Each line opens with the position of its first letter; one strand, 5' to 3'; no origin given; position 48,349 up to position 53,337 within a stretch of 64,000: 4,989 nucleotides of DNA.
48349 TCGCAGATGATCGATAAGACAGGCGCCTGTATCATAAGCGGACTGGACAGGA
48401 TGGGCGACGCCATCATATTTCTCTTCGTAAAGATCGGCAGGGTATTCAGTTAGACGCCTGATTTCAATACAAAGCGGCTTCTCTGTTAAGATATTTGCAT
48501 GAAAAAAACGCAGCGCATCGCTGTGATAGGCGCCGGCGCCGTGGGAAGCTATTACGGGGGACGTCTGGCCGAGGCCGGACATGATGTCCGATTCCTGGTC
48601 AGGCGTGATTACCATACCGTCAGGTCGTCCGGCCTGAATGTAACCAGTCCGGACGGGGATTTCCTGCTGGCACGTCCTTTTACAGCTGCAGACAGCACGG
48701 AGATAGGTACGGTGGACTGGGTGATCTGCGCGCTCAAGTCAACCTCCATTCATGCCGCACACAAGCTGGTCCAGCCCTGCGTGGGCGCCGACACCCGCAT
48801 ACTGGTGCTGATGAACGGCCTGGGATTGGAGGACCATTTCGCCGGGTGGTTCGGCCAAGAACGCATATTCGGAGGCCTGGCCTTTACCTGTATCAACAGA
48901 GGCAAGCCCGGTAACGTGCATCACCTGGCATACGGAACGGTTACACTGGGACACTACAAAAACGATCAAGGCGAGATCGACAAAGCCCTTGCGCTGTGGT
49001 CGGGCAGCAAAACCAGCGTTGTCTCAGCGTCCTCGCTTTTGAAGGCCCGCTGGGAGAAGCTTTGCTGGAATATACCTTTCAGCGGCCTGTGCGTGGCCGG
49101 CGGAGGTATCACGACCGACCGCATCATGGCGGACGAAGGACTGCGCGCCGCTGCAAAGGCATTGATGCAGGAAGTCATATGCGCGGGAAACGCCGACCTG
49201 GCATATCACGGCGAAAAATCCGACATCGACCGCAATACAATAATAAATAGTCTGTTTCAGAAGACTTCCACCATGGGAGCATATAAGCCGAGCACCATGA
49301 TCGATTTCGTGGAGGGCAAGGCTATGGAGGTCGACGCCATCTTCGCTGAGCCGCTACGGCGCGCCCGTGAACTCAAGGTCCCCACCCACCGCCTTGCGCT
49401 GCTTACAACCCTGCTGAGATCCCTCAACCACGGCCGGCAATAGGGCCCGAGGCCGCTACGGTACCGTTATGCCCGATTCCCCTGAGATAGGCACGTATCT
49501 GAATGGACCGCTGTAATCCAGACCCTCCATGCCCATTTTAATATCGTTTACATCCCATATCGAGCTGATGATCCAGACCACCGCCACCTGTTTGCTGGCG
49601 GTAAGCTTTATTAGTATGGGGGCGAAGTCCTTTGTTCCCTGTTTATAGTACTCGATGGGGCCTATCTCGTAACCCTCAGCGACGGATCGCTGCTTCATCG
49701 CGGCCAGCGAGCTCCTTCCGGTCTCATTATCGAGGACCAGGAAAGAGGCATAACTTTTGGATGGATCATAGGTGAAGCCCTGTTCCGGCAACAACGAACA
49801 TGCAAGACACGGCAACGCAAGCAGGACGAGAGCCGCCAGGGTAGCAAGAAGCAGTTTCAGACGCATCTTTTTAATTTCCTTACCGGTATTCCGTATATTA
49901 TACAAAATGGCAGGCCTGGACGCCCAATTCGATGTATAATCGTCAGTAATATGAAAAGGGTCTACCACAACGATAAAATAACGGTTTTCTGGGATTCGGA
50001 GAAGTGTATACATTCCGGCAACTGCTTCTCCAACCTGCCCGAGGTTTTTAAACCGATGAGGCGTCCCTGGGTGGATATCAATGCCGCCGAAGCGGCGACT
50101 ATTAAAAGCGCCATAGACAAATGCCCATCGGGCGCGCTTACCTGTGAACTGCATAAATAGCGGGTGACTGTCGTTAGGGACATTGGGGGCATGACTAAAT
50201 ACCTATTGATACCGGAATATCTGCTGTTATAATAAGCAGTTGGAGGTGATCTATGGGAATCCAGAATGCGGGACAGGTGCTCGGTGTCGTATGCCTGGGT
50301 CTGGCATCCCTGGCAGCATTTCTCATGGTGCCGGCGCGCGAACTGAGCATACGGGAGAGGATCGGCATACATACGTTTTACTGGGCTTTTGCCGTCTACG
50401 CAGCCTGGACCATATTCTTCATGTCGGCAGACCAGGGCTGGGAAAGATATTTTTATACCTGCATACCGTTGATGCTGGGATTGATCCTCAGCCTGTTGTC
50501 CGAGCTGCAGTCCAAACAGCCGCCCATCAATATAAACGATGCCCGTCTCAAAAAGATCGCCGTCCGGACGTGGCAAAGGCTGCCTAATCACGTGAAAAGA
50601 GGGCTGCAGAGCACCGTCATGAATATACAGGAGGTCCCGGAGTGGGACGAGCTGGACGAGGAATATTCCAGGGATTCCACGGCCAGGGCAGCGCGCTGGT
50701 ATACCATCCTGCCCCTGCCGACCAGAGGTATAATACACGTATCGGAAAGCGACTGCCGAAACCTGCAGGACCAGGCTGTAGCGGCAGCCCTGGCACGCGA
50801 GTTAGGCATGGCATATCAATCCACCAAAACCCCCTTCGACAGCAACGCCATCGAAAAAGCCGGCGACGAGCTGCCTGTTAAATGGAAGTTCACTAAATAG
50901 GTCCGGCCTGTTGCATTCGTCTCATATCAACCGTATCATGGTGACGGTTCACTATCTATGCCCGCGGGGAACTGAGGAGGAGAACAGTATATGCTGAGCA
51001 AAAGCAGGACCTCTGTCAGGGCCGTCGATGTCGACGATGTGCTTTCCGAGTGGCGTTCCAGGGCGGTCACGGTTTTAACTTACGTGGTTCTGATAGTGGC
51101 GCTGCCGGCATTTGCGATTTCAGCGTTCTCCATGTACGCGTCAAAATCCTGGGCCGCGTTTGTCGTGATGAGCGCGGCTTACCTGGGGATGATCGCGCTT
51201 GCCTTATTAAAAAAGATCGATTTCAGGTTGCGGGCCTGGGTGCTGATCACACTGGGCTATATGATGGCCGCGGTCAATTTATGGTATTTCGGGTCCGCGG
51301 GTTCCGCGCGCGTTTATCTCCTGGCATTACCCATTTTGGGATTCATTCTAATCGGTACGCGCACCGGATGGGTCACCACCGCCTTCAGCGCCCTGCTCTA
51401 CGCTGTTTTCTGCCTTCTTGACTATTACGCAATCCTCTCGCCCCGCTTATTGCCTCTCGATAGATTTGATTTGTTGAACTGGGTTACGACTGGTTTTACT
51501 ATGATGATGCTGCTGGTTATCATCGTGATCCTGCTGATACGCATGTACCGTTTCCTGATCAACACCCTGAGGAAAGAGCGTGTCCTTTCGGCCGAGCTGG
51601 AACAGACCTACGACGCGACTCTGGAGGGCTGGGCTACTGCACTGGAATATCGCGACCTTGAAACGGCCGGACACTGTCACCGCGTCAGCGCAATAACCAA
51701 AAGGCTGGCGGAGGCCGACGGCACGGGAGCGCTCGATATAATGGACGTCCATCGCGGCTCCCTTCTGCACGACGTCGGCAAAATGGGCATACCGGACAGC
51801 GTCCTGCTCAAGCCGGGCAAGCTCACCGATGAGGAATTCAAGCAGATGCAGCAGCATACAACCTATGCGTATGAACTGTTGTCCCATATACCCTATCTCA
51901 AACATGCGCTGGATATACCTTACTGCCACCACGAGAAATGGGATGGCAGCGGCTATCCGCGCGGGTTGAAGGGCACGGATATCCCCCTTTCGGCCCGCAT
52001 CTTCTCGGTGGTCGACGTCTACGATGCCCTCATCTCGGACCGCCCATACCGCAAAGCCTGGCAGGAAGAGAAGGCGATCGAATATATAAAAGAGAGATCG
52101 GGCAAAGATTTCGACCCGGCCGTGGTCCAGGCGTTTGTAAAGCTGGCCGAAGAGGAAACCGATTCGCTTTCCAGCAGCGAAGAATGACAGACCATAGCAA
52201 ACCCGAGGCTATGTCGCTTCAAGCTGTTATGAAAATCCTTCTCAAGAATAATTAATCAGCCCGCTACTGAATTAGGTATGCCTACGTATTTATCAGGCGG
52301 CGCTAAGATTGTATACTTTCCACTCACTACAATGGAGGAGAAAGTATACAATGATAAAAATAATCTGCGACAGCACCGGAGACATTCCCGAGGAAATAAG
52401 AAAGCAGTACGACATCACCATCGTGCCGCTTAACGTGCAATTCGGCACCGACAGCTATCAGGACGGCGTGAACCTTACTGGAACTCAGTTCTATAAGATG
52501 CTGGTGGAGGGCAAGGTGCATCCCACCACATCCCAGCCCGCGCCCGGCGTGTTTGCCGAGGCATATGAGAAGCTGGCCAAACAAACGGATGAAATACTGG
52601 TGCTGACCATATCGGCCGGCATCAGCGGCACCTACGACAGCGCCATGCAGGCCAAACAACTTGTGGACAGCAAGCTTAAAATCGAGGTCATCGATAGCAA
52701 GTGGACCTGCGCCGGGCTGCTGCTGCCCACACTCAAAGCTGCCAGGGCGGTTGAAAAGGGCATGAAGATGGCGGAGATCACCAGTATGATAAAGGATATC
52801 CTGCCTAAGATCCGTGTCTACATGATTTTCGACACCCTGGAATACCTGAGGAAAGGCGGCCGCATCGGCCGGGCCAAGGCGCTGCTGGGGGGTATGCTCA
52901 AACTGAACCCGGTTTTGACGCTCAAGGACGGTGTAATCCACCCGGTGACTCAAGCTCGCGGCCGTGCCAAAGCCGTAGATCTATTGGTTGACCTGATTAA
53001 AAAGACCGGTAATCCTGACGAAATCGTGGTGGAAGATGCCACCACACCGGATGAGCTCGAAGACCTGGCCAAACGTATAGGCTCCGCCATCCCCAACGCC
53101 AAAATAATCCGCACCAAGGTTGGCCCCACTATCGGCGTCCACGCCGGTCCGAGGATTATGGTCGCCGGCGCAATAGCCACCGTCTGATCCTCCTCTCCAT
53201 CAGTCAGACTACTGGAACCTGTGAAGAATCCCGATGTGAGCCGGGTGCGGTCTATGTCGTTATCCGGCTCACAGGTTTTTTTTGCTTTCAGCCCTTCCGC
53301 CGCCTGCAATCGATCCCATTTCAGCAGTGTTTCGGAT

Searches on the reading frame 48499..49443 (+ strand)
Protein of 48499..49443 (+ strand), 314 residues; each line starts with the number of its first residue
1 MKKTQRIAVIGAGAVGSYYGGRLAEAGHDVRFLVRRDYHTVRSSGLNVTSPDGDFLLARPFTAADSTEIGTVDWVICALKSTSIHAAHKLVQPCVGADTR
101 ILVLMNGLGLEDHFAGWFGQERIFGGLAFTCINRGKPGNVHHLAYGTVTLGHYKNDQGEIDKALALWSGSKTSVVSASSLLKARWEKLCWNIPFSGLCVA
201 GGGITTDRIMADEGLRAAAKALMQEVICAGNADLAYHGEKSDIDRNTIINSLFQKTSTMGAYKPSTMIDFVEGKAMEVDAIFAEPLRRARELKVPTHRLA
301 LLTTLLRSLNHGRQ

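Call 51: search_protein_families(library=pfam, proteins=[window:48499-49443:+], max_evalue=0.00001)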
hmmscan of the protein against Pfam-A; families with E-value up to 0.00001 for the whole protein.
window:48499-49443:+ (314 aa): 2 families
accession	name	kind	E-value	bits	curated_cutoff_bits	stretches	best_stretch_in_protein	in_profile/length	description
PF02558.23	ApbA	-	2.2e-39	134.9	22.2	1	7-154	1-149/150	Ketopantoate reductase PanE/ApbA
PF08546.17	ApbA_C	-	3.8e-21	76.2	22.7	1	181-309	3-124/125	Ketopantoate reductase PanE/ApbA C terminal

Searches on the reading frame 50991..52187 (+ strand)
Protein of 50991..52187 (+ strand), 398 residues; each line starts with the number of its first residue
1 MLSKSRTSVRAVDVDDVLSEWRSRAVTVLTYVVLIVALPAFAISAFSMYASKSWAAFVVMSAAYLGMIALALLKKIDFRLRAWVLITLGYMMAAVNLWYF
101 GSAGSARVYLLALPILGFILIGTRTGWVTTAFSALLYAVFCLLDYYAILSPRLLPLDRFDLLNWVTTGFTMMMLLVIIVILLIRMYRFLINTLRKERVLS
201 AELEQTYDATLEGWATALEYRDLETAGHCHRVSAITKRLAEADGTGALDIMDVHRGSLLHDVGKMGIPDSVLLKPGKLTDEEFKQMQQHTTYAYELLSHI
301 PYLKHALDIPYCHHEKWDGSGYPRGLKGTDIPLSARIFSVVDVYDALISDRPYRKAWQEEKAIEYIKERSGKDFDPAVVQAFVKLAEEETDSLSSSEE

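Call 51: search_protein_families(library=pfam, proteins=[window:50991-52187:+], max_evalue=0.00001)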
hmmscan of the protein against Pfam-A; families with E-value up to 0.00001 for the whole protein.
window:50991-52187:+ (398 aa): 3 families
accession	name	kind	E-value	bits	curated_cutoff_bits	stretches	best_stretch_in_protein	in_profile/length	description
PF13487.12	HD_5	-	1.4e-38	132.8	27.2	1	220-378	9-170/170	HD domain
PF01966.28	HD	-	1.3e-17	64.6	22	1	226-346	2-115/116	HD domain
PF20969.2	MASE11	-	2.4e-15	57.3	27.3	1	20-183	1-162/168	MASE11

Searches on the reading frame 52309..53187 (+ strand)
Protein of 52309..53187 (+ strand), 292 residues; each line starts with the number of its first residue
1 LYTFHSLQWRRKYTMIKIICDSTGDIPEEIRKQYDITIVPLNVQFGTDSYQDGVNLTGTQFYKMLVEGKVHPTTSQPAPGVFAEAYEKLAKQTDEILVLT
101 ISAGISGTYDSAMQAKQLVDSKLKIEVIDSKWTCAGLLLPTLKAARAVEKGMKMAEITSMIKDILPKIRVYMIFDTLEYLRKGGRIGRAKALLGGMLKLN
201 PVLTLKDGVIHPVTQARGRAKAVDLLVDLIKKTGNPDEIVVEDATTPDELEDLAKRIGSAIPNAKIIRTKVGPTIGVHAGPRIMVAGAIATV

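Call 51: search_protein_families(library=pfam, proteins=[window:52309-53187:+], max_evalue=0.00001)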
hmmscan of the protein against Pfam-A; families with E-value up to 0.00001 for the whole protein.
window:52309-53187:+ (292 aa): 1 family
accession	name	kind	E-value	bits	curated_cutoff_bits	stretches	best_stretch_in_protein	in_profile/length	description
PF02645.21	DegV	-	4.1e-81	272.8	27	1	16-284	2-273/280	Uncharacterised protein, DegV family COG1307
